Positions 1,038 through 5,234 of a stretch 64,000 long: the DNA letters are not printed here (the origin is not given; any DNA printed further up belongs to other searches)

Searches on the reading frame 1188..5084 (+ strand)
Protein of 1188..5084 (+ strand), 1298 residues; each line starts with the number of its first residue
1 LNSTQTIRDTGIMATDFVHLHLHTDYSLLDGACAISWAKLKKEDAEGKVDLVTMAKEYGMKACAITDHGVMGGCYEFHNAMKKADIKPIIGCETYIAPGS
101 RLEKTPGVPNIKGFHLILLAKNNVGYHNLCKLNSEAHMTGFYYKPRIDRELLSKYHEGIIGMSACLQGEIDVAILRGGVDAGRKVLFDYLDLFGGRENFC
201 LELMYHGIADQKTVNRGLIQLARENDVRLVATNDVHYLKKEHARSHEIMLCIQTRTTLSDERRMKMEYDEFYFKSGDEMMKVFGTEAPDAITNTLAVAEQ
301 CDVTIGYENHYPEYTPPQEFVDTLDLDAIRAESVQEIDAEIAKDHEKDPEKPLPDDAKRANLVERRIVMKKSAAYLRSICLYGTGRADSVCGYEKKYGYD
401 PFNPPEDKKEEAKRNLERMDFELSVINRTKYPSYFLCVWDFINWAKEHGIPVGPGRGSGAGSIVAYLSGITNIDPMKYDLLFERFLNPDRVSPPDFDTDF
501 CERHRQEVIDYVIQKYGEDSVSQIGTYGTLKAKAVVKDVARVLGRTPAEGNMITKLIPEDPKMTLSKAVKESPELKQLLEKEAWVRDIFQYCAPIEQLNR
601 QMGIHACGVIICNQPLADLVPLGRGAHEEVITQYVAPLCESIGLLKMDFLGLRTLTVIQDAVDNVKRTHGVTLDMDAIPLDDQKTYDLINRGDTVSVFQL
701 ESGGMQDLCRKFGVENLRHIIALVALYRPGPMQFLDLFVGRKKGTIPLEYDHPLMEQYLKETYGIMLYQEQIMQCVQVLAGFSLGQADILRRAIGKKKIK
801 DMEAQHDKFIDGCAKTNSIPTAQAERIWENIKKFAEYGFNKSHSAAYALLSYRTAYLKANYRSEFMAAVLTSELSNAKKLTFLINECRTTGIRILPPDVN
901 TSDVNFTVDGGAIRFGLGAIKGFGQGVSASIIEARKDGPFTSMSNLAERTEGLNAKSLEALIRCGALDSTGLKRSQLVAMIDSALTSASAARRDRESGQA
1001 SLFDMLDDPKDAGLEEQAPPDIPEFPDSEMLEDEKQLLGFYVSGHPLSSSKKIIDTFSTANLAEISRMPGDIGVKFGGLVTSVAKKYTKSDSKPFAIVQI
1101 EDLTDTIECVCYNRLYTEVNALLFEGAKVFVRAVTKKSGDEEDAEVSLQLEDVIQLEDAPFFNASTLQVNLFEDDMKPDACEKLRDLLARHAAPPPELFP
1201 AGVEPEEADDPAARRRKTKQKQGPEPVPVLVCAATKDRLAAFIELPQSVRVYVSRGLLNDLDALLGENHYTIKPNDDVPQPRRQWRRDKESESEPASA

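Call 52: search_protein_families(library=pfam, proteins=[window:1188-5084:+], max_evalue=0.00001)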
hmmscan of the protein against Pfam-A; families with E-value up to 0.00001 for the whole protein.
window:1188-5084:+ (1298 aa): 5 families
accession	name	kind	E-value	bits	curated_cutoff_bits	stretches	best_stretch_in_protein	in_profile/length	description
PF07733.18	DNA_pol3_alpha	-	2.4e-93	312.9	23.9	1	408-651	16-260/260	Bacterial DNA polymerase III alpha NTPase domain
PF17657.6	DNA_pol3_finger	-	8.7e-59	198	22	1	654-816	1-165/166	Bacterial DNA polymerase III alpha subunit finger domain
PF02811.25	PHP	-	3e-46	158.2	26.4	1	19-206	1-164/164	PHP domain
PF14579.12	HHH_6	-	7.7e-28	97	25.6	1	891-977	1-90/90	Helix-hairpin-helix motif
PF01336.31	tRNA_anti-codon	-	2e-06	28.1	27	1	1074-1153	1-72/75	OB-fold nucleic acid binding domain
